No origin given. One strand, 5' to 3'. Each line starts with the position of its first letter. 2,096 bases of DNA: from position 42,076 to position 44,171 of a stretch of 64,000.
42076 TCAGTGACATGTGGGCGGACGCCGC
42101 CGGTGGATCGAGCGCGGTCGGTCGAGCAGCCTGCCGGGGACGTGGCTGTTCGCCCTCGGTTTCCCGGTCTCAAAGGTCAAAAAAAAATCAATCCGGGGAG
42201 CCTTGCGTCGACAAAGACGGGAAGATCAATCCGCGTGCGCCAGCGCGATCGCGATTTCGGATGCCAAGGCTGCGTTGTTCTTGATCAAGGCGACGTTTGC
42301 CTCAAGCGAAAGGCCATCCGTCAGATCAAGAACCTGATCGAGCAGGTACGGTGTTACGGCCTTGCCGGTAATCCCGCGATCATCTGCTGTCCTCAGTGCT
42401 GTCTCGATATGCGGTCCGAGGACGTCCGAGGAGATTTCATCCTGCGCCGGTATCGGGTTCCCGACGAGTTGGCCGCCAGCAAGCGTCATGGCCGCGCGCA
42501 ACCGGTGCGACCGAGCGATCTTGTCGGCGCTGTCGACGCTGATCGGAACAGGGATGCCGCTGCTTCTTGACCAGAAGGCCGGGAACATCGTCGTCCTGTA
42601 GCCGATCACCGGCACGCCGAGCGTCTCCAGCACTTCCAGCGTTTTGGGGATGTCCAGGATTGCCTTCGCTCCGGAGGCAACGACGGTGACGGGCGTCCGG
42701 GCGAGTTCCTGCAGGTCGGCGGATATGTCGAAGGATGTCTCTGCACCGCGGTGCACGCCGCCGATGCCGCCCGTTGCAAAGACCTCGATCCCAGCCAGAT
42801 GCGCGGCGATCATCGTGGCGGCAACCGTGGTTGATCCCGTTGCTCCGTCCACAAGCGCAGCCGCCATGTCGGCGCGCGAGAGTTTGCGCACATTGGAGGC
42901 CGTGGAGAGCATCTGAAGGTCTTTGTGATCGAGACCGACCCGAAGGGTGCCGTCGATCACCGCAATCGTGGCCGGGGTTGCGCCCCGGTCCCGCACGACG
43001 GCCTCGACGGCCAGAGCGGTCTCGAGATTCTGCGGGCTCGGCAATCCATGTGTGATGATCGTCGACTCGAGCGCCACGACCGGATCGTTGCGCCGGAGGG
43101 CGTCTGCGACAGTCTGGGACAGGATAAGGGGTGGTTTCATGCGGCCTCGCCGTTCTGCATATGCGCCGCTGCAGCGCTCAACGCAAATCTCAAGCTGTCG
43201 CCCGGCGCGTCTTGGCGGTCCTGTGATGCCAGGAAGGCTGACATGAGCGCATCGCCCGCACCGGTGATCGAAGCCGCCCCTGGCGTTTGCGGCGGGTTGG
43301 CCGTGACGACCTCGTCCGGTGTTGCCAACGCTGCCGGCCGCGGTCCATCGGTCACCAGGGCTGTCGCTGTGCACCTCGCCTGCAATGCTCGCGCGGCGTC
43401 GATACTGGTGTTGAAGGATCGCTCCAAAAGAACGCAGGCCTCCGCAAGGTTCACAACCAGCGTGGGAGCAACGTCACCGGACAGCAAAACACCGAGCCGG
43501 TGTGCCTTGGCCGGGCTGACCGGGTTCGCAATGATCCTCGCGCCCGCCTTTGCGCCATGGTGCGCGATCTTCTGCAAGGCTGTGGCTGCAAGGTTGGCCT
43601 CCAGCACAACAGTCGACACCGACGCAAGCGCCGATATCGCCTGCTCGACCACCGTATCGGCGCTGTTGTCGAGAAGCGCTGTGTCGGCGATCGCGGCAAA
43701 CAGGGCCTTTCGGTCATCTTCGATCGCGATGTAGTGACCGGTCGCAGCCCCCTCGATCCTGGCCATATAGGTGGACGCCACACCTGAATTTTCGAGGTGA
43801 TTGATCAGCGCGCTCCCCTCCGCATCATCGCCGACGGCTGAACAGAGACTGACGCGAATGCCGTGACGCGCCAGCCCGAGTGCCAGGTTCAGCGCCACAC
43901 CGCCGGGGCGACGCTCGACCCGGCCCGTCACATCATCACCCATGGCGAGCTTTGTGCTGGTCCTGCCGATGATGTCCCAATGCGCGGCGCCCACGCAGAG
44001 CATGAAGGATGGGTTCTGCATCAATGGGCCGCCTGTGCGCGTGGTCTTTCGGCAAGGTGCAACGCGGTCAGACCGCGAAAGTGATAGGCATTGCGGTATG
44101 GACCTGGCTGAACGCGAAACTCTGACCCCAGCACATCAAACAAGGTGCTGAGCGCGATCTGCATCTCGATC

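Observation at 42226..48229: Six-gene operon coupling nitrilase, an FMN split-barrel protein and two P450s directly to psuK-psuG (pseudouridine C-glycosidase)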

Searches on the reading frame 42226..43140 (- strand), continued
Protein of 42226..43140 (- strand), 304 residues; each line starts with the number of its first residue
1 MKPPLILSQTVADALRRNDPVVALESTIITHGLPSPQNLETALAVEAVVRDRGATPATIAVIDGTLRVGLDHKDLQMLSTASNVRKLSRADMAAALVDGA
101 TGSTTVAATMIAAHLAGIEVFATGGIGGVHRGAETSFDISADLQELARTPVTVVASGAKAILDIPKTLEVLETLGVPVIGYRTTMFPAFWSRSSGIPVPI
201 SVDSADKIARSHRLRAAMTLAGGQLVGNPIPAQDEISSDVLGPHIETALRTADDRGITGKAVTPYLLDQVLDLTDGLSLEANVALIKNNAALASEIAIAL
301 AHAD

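Call 56: search_dna_similar(query=window:42226-43140:-, collection=plasmids, mode=protein, max_evalue=1e-60, max_rows=40)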
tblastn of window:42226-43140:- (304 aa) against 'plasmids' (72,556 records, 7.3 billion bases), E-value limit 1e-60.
Records with a match: 63; places in all: 63; records where one place covers at least 80% of the query: 63.
Best place of each record, by identity: 60-80% 4; <60% 59.
By first word of the organism name: Escherichia 11; Rhizobium 8; Paraburkholderia 8; Streptomyces 8; Bartonella 5; Sinorhizobium 4; Neorhizobium 3; Listeria 2; Agrobacterium 2; Shinella 1; and 11 more.
By predicted mobility (MOB-suite, as given by PLSDB): non-mobilizable 52; conjugative 9; mobilizable 2.
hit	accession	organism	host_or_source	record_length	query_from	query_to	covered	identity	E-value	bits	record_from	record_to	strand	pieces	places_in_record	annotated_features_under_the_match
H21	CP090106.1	Sinorhizobium meliloti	Medicago,Cell culture,Plant nodule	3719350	4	289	94%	60.1%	1e-95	316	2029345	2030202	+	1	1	pseudouridine-5'-phosphate glycosidase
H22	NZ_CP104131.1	Sinorhizobium sp. K101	Phaseolus vulgaris,cell ...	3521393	4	289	94%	60.1%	2e-95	315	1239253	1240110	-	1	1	none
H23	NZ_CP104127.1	Sinorhizobium sp. M103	Phaseolus vulgaris,cell ...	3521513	4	289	94%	60.1%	2e-95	315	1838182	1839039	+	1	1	none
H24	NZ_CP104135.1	Sinorhizobium sp. C101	Phaseolus vulgaris,cell ...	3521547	4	289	94%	60.1%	2e-95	315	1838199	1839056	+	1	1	none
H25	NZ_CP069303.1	Shinella sp. PSBB067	monoisolate,Minnesota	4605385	4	289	94%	57.3%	2e-92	306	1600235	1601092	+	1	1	none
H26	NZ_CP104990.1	Rhizobium sp. CC-CFT758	cell culture,agricultural soil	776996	1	289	95%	55.4%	5e-89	296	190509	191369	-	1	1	pseudouridine-5'-phosphate glycosidase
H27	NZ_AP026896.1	Aeromonas caviae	Microbe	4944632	11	289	92%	57.1%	2e-88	295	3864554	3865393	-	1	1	none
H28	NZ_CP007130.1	Gemmatirosa kalamazoonensis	-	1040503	11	289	92%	56.6%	2e-85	286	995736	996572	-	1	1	record has no annotation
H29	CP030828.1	Neorhizobium sp. NCHU2750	Rosa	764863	1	289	95%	54.3%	1e-86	290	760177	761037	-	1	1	psuG: pseudouridine-5''-phosphate glycosidase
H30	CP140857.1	Rhizobium ruizarguesonis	Trifolium pratense,whole organism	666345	1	289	95%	53.6%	3e-88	295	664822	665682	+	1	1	pseudouridine-5'-phosphate glycosidase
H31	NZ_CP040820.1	Paroceanicella profunda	Cell culture,Deep seawater from Mariana ...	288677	7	289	93%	54.8%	1e-76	261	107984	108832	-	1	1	pseudouridine-5'-phosphate glycosidase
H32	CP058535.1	Deinococcus sp. D7000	seawater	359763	7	289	93%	54.4%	1e-85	287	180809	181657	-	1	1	pseudouridine-5'-phosphate glycosidase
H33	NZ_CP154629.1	Acetoanaerobium noterae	cell culture,Sludge of a digestion ...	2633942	1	289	95%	53.3%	6e-90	299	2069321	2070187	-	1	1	none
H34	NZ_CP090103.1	Rhizobium leguminosarum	Trifolium pratense,Cell culture,Plant ...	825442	1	289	95%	53.3%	1e-87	293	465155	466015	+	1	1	pseudouridine-5'-phosphate glycosidase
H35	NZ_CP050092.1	Rhizobium leguminosarum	Trifolium pratense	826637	1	289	95%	53.3%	1e-87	293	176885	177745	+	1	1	pseudouridine-5'-phosphate glycosidase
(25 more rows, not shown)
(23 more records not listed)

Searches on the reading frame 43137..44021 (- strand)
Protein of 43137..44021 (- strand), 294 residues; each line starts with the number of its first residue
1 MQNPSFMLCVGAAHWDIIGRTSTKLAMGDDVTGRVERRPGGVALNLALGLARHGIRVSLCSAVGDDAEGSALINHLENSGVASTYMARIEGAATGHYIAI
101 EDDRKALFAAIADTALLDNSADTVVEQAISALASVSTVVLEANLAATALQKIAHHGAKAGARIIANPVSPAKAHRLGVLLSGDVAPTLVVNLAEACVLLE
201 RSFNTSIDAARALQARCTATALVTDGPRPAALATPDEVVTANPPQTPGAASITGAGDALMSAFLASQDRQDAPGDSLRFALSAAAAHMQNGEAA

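Call 4: search_protein_families(library=pfam, proteins=[window:43137-44021:-])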
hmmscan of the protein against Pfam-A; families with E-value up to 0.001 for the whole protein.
window:43137-44021:- (294 aa): 1 family
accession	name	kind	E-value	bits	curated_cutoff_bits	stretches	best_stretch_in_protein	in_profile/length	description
PF00294.29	PfkB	-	2.5e-34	119.5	25.8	1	8-291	5-293/302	pfkB family carbohydrate kinase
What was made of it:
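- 43137..44021 (-): PsuK-like PfkB nucleoside kinase. Its start overlaps the P450-B stop codon (TGATG). PF00294, 119 bits (call 4).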

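Call 5: search_protein_families(library=ncbifam, proteins=[window:43137-44021:-])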
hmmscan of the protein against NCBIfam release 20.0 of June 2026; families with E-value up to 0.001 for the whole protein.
window:43137-44021:- (294 aa): 17 families
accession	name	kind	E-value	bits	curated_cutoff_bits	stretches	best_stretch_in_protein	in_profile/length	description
TIGR02152.1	D_ribokin_bact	equivalog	1.8e-22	80.1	299.65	1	9-288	3-281/298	ribokinase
NF007355.0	PRK09850.1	equivalog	1.5e-19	70.2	540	1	1-283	1-282/313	pseudouridine kinase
NF007416.0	PRK09954.1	equivalog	5.2e-16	58.5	561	1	6-285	59-337/362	sugar kinase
TIGR04382.1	myo_inos_iolC_N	equivalog_domain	2.7e-15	56.5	300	1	39-289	33-291/309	5-dehydro-2-deoxygluconokinase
TIGR03168.1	1-PFK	subfamily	5.9e-14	51.7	216.4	1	33-290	28-284/305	hexose kinase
TIGR03828.1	pfkB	equivalog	3.7e-12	45.9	292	1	34-289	29-283/305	1-phosphofructokinase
NF053626.1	RibKinHalex1628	equivalog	6.5e-11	42.2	330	1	7-283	4-268/293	ATP-dependent ribose-1-phosphate kinase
TIGR02198.1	rfaE_dom_I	equivalog_domain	8.1e-11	41.6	345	1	34-285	42-294/315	D-glycero-beta-D-manno-heptose-7-phosphate kinase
NF008353.0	PRK11142.1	equivalog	1.6e-10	41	341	1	26-286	24-282/307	ribokinase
NF008454.0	PRK11316.1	equivalog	2.8e-09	36.1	521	1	34-284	45-291/475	bifunctional D-glycero-beta-D-manno-heptose-7-phosphate kinase/D-glycero-beta-D-manno-heptose 1-phosphate adenylyltransferase HldE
NF007321.0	PRK09813.1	equivalog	3.9e-08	33.1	247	1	38-105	22-89/261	fructoselysine 6-kinase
NF006957.1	PRK09434.1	equivalog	2.4e-07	30.5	450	1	33-273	20-266/302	fructokinase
NF041320.1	pfkB_Halo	equivalog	8.6e-07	28.7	400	1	192-286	182-275/302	1-phosphofructokinase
NF040938.1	KDG_KDGal_kin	equivalog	1.4e-06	27.6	400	0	183-286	182-282/305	bifunctional 2-dehydro-3-deoxygluconokinase/2-dehydro-3-deoxygalactonokinase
NF041332.1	KDG_KDGal_kin_Halo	equivalog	1.5e-06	27.9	440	1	34-285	27-289/320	bifunctional 2-dehydro-3-deoxygluconokinase/2-dehydro-3-deoxygalactonokinase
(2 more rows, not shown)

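Call 37: search_solved_structures(query=window:43137-44021:-, max_evalue=1e-8, show_alignments=2)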
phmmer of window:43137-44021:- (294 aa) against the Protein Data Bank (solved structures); distinct sequences matched with E-value up to 1e-8: 10.
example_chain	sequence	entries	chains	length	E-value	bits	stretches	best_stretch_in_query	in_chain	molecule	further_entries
7vkp_A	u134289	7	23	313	2.6e-15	59.9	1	2-283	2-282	PfkB domain protein | Pseudouridine kinase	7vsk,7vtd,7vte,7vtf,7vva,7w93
7vtg_A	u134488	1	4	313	5.2e-15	59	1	2-283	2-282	Pseudouridine kinase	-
2nwh_A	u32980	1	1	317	2.3e-14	56.8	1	7-290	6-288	carbohydrate kinase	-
8cqx_A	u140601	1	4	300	1.5e-13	54.2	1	7-285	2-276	Ribokinase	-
6znx_A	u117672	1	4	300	2.4e-13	53.5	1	7-285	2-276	Ribokinase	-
3kzh_A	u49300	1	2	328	7.7e-11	45.3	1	5-174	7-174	Probable sugar kinase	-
5byc_A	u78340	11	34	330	3.1e-09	40.1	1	7-263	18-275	Ribokinase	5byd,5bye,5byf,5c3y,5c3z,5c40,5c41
2fv7_A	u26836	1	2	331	3.5e-09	39.9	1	7-263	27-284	Ribokinase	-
6wjz_A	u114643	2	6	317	4.2e-09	39.6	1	7-263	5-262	Ribokinase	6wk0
3ewm_A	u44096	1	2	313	7.4e-09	38.8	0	35-265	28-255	Uncharacterized sugar kinase PH1459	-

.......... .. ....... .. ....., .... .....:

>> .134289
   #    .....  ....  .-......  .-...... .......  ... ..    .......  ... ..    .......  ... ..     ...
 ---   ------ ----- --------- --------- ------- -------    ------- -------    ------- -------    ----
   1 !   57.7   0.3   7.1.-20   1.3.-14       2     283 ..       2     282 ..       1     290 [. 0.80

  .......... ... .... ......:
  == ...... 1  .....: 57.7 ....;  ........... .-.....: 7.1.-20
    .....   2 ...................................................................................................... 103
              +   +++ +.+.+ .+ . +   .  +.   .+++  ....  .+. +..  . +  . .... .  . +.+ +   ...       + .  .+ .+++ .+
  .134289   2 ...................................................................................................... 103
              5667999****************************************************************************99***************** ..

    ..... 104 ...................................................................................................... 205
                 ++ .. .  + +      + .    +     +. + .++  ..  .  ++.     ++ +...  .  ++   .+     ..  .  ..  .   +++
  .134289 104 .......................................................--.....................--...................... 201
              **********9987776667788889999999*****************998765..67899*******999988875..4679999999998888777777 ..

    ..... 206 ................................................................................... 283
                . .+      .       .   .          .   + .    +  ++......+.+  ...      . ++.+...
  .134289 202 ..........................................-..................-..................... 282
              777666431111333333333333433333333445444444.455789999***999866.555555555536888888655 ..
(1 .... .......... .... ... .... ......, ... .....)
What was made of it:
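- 43137..44021 (-): Best solved structure is E. coli PsuK (7vkp), 60 bits (call 37).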
